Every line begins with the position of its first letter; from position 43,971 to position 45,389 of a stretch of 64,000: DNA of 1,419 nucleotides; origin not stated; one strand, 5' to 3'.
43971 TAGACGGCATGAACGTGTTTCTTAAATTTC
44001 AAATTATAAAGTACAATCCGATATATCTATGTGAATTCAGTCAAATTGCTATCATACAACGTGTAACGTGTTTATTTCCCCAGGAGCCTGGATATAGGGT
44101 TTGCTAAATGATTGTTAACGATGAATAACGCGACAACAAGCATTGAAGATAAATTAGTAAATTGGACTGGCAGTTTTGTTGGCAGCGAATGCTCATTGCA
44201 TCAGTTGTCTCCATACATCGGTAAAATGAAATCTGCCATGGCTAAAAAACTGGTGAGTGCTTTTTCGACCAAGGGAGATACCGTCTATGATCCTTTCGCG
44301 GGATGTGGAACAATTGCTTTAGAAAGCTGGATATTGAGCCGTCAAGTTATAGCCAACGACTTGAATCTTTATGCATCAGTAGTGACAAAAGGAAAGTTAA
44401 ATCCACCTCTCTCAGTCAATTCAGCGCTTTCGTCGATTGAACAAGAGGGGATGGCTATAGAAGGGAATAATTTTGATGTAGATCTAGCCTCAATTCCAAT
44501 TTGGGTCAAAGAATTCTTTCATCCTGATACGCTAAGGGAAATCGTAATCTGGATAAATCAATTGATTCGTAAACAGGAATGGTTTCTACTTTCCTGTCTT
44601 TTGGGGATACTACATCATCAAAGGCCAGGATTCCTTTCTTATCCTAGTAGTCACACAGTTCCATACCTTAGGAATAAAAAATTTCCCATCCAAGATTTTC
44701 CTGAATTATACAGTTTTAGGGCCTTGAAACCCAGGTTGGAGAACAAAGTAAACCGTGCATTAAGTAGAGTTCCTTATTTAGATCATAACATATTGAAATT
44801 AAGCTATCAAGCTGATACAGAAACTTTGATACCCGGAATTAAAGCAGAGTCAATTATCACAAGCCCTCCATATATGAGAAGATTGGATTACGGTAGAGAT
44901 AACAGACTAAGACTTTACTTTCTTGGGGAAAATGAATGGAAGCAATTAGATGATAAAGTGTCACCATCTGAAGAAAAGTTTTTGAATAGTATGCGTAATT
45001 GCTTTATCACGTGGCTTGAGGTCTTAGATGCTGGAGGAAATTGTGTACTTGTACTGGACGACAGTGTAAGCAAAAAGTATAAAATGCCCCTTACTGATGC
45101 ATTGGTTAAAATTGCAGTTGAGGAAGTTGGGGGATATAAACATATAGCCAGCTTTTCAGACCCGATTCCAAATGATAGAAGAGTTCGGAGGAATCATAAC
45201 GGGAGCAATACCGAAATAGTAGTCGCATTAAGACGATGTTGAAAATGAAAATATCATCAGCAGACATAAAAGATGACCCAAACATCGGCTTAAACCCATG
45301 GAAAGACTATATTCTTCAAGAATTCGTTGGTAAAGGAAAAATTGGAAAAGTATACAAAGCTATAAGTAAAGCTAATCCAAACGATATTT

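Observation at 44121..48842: Three-gene module: DNA methyltransferase + Ser/Thr-kinase-P-loop-ATPase fusion + unknown two-lobed protein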

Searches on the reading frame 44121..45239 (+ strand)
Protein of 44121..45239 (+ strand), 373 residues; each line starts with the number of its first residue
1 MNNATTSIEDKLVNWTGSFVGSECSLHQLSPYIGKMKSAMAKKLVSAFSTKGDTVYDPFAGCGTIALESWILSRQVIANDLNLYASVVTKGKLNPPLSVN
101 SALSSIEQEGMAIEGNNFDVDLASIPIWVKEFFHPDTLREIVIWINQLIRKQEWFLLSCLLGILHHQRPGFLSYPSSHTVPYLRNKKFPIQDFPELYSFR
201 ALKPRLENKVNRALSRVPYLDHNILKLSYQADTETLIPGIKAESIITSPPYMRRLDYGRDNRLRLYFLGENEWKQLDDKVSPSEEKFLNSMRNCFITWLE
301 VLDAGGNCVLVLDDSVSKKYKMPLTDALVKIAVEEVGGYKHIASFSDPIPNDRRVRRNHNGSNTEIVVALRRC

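Call 3: search_protein_families(library=pfam, proteins=[window:44121-45239:+], max_evalue=0.1)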
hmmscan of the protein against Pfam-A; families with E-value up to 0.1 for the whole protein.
window:44121-45239:+ (373 aa): 3 families
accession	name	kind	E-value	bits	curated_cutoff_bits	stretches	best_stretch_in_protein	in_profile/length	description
PF01555.25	N6_N4_Mtase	-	7.6e-12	46.1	26.7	2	38-82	168-212/221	DNA methylase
PF01170.24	UPF0020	-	5.2e-07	30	22.3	1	34-79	10-56/197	RMKL-like, methyltransferase domain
PF02086.21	MethyltransfD12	-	3.5e-05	24.1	22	1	37-95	5-64/253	D12 class N6 adenine-specific DNA methyltransferase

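Call 4: search_protein_families(library=padloc, proteins=[window:44121-45239:+], max_evalue=0.1)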
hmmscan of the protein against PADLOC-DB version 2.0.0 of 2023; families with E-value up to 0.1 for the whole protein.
window:44121-45239:+ (373 aa): 54 families (the best 25 are shown)
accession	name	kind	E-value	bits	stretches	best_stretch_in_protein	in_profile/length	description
PDLC03353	MTase_II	-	1.9e-18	64.9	2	36-86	193-243/260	Type II methyltransferase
PDLC03325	MTase_II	-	1.9e-17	61.1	2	24-142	65-173/426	Type II methyltransferase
PDLC03380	MTase_II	-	2.2e-14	51.5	2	25-95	30-100/393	Type II methyltransferase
PDLC03239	MTase_II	-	2.2e-11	41.2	1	27-335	66-391/442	Type II methyltransferase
PDLC03322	MTase_II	-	4.9e-10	36.8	1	7-106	19-121/446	Type II methyltransferase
PDLC03224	MTase_II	-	1e-09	35.8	2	242-274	297-329/481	Type II methyltransferase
PDLC03387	MTase_II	-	1.5e-09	35.4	2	38-83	220-265/289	Type II methyltransferase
PDLC03362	MTase_II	-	1.1e-08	32.4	2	240-279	260-299/438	Type II methyltransferase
PDLC03319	MTase_II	-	2.4e-08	31.3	1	32-93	4-65/503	Type II methyltransferase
PDLC03364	MTase_II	-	2.8e-08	31.2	1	4-131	8-138/380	Type II methyltransferase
PDLC03371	MTase_II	-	1.3e-07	29.4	1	39-82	198-241/260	Type II methyltransferase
PDLC03339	MTase_II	-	2e-07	28.1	1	43-104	221-282/399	Type II methyltransferase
PDLC03350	MTase_II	-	5.8e-07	27.2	1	40-83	242-285/312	Type II methyltransferase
PDLC03376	MTase_II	-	2.3e-06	25.6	1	33-86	38-91/249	Type II methyltransferase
PDLC03377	MTase_II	-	2.3e-06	24.5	1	14-91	83-161/504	Type II methyltransferase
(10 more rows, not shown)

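Call 5: search_protein_families(library=ncbifam, proteins=[window:44121-45239:+], max_evalue=0.1)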
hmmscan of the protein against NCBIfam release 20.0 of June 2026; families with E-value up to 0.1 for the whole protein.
window:44121-45239:+ (373 aa): 4 families
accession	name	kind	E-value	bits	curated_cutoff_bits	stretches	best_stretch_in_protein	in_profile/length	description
TIGR01177.1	TIGR01177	hypoth_equivalog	0.00047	19.6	316.55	1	41-83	171-214/330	TIGR01177 family methyltransferase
NF008572.0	PRK11524.1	equivalog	0.006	15.7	292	1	38-82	201-245/294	adenine-specific DNA-methyltransferase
NF050803.1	DnaMtaseCcrMCaul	equivalog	0.011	14.6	830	1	39-81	193-235/350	adenine-specific DNA-methyltransferase CcrM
NF042963.1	DUF1156_antiphage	equivalog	0.081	11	1000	0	53-94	185-226/960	anti-phage-associated DUF1156 domain-containing protein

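Call 76: search_protein_families(library=phrogs, proteins=[window:44121-45239:+], max_evalue=0.01)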
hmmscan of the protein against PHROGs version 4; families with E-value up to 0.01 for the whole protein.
window:44121-45239:+ (373 aa): 8 families
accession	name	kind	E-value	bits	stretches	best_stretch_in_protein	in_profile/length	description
phrog_18146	-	other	3.1e-14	53.7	2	31-94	48-112/452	DNA methyltransferase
phrog_67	-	other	1.5e-09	38.5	1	39-77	289-327/743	DNA methyltransferase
phrog_10183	-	other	3.7e-05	23.2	1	47-97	111-161/889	DNA methyltransferase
phrog_3008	-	other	0.00023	21.5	1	39-85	157-203/244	DNA methyltransferase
phrog_16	-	DNA, RNA and nucleotide metabolism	0.00095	18.4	1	42-82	858-898/986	DNA helicase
phrog_498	-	other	0.0013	18.3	0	39-75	366-402/633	DNA methyltransferase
phrog_56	-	other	0.0046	17.3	1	37-82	71-117/647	DNA methyltransferase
phrog_27806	-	other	0.0095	15.2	0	32-94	53-114/798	DNA methyltransferase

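Call 84: search_solved_structures(query=window:44121-45239:+, max_evalue=1, show_alignments=2)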
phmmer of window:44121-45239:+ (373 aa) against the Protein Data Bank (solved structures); distinct sequences matched with E-value up to 1: 7.
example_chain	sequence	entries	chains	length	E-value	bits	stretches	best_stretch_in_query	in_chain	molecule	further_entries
2zie_A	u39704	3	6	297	0.019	17.2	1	39-77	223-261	Putative modification methylase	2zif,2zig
9c3u_A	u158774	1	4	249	0.054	15.7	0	237-286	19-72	Methyltransferase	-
8urk_A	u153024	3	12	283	0.066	15.4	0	237-285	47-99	Methyltransferase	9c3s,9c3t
8s9m_A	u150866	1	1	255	0.29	13.3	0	41-82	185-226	DNA cytosine-N4 methyltransferase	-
5hek_A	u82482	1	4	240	0.3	13.3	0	37-79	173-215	Adenine specific DNA methyltransferase (DpnA)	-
8s9n_A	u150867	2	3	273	0.33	13.1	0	41-82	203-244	DNA cytosine-N4 methyltransferase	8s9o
5hfj_A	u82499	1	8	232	0.33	13.1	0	37-78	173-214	Adenine specific DNA methyltransferase (DpnA)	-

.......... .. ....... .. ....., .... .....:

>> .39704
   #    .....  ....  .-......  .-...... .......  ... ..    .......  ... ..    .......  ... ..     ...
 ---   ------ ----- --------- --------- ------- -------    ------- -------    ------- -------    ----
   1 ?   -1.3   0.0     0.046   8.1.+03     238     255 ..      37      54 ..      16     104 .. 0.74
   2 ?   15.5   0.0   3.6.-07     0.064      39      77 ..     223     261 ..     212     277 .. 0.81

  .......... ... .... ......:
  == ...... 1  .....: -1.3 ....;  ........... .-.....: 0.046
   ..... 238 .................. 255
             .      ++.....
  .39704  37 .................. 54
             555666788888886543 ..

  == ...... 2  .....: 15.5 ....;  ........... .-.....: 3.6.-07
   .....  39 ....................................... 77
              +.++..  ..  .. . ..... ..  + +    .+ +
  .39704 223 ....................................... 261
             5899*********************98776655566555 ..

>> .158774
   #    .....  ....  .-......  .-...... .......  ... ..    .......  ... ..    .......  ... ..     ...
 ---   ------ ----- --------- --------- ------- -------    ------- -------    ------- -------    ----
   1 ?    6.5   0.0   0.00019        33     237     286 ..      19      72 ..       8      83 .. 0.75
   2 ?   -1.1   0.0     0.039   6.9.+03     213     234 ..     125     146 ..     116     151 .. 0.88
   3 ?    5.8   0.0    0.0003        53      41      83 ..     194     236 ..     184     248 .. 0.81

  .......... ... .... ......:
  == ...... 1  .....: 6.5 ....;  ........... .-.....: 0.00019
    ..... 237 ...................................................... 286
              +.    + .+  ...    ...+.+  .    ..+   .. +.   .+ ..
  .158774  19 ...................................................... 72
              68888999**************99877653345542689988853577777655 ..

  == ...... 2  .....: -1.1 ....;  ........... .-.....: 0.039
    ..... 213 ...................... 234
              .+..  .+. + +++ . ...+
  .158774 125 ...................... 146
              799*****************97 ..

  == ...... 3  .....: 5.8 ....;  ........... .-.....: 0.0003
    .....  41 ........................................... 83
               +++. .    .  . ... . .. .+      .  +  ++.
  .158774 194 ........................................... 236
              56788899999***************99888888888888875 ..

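Call 91: find_homologous_proteins(query=window:44121-45239:+)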
Query window:44121-45239:+ (373 aa): 3951 proteins with E <= 0.001 among 5618 candidates; the best 120 are listed.
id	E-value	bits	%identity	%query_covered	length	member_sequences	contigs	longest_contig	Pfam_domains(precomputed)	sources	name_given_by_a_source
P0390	2.1e-252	855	100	100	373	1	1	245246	PF01170.25,PF01555.25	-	-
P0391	1.3e-212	724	83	100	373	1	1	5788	PF02086.22,PF01170.25,PF01555.25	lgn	-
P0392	1.8e-196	671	77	100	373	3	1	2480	PF02086.22,PF01170.25,PF01555.25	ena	-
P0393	6.5e-193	659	77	100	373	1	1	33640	PF02086.22,PF01170.25,PF01555.25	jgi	-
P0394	3.8e-192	656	76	100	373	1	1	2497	PF02086.22,PF01170.25,PF01555.25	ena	-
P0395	1.4e-182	625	73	100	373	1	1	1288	PF02086.22,PF01170.25,PF01555.25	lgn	-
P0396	4.0e-181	620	74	99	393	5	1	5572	PF02086.22,PF01170.25,PF01555.25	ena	-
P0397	7.2e-180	616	72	100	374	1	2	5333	PF02086.22,PF01555.25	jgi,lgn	-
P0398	1.6e-173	595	71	98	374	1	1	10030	PF02086.22,PF01170.25,PF01555.25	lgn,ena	-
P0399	6.6e-172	590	67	99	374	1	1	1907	PF02086.22,PF01170.25,PF01555.25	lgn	-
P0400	4.0e-166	571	65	100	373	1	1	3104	PF01170.25,PF01555.25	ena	-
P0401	1.1e-153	530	62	100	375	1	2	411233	PF01170.25,PF01555.25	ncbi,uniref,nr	ncbi:hypothetical protein D2V93_02890 [Flagellimonas taeanensis]|uniref:DNA methyltransferase n=1 Ta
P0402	3.9e-153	528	69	90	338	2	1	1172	PF01170.25,PF01555.25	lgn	-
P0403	4.8e-150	518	62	96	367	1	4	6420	PF01170.25,PF01555.25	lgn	-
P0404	3.0e-143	495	59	100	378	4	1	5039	PF01170.25,PF01555.25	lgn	-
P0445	1.8e-124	434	52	96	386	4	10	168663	PF02086.22,PF01170.25,PF01555.25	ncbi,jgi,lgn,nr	ncbi:MAG TPA: DNA methyltransferase [Bryobacteraceae bacterium]|nr:DNA methyltransferase [Bryobacter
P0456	5.5e-124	432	55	96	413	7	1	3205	PF03602.22,PF02086.22,PF01170.25,PF01555.25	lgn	-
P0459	7.2e-124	432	52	98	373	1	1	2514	PF03602.22,PF02086.22,PF01170.25,PF01555.25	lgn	-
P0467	2.4e-123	430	53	97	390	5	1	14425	PF03602.22,PF02086.22,PF01170.25,PF01555.25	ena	-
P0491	1.5e-122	427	53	96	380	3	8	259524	PF02086.22,PF01170.25,PF01555.25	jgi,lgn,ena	jgi:DNA modification methylase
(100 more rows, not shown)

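Call 92: find_encoding_contigs(protein=P0445, flank=7000, max_places=3)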
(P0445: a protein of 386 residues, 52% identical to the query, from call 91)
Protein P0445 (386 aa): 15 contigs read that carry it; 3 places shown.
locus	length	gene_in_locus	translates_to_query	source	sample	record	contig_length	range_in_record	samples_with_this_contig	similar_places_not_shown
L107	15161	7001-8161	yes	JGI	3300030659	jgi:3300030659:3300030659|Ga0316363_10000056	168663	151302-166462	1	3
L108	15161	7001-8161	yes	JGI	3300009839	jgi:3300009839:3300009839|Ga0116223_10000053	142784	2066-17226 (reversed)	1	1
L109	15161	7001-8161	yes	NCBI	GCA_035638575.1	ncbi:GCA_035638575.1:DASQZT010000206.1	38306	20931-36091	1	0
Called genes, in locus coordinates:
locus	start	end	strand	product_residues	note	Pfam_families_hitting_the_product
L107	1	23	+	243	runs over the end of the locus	PF04199:Cyclase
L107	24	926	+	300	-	PF01261:AP_endonuc_2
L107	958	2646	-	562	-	PF03814:KdpA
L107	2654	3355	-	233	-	PF02669:KdpC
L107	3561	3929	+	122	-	PF03551:PadR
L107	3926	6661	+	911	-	PF12704:MacB_PCD, PF02687:FtsX, PF12704:MacB_PCD, PF02687:FtsX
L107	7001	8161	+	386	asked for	PF01555:N6_N4_Mtase, PF01170:UPF0020 (faint), PF02086:MethyltransfD12 (weak)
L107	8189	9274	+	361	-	PF03235:GmrSD_N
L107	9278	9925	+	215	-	-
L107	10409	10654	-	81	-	-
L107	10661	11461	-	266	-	PF00481:PP2C, PF13672:PP2C_2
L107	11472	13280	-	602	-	PF13520:AA_permease_2, PF00324:AA_permease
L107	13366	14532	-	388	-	PF07642:BBP2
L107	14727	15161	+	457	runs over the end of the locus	PF00909:Ammonium_transp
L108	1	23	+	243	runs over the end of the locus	PF04199:Cyclase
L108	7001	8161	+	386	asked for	PF01555:N6_N4_Mtase, PF01170:UPF0020 (faint), PF02086:MethyltransfD12 (weak)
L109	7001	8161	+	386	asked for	PF01555:N6_N4_Mtase, PF01170:UPF0020 (faint), PF02086:MethyltransfD12 (weak)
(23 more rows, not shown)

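Call 93: find_encoding_contigs(protein=P0491, flank=7000, max_places=3)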
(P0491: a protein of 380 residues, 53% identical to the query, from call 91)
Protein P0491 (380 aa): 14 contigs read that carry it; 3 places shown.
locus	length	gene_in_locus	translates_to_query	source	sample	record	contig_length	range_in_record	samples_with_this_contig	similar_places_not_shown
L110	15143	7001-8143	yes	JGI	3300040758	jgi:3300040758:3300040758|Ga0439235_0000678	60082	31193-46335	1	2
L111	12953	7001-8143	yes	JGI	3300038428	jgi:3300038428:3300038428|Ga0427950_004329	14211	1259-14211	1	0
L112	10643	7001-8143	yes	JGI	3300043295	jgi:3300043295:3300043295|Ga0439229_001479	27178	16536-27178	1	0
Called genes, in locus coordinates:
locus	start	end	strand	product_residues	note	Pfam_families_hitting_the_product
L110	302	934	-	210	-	PF06971:Put_DNA-bind_N, PF02629:CoA_binding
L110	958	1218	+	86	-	-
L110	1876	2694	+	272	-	PF11999:Ice_binding, PF18205:VPDSG-CTERM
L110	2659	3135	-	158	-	-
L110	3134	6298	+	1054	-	PF13540:RCC1_2, PF25390:WD40_RLD, PF00415:RCC1, PF00415:RCC1, PF13540:RCC1_2, PF00415:RCC1, PF13540:RCC1_2, PF25390:WD40_RLD, +9 more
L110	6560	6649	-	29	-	-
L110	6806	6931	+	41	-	-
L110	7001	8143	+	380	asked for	PF01555:N6_N4_Mtase (weak), PF01170:UPF0020 (faint), PF02086:MethyltransfD12 (faint)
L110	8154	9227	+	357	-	PF02195:ParB_N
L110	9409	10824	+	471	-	-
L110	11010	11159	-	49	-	-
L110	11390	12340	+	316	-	PF00701:DHDPS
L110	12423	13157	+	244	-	PF01113:DapB_N, PF05173:DapB_C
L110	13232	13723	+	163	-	PF01288:HPPK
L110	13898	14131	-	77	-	-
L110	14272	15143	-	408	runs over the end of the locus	PF02401:LYTB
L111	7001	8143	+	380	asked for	PF01555:N6_N4_Mtase (weak), PF01170:UPF0020 (faint), PF02086:MethyltransfD12 (faint)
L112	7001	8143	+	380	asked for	PF01555:N6_N4_Mtase (weak), PF01170:UPF0020 (faint), PF02086:MethyltransfD12 (faint)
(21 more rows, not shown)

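Call 96: search_protein_families(library=pfam, proteins=[L107:9278-9922:+, L110:8154-9224:+, L110:9409-10821:+, L107:8189-9271:+], max_evalue=0.01)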
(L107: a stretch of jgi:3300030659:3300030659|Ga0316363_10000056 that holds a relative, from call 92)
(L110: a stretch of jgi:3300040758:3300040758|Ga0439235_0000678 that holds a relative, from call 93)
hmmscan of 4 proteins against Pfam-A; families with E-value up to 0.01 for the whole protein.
L107:9278-9922:+ (215 aa): 0 families

L110:8154-9224:+ (357 aa): 1 family
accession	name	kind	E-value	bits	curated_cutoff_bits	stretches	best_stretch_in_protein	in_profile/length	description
PF02195.25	ParB_N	-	6.8e-14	52.1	26.3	1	10-92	3-79/95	ParB N-terminal domain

L110:9409-10821:+ (471 aa): 0 families

L107:8189-9271:+ (361 aa): 1 family
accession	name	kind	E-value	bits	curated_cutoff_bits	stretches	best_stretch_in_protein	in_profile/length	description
PF03235.19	GmrSD_N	-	2.4e-20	74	33.2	1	25-161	12-199/199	GmrSD restriction endonuclease, N-terminal domain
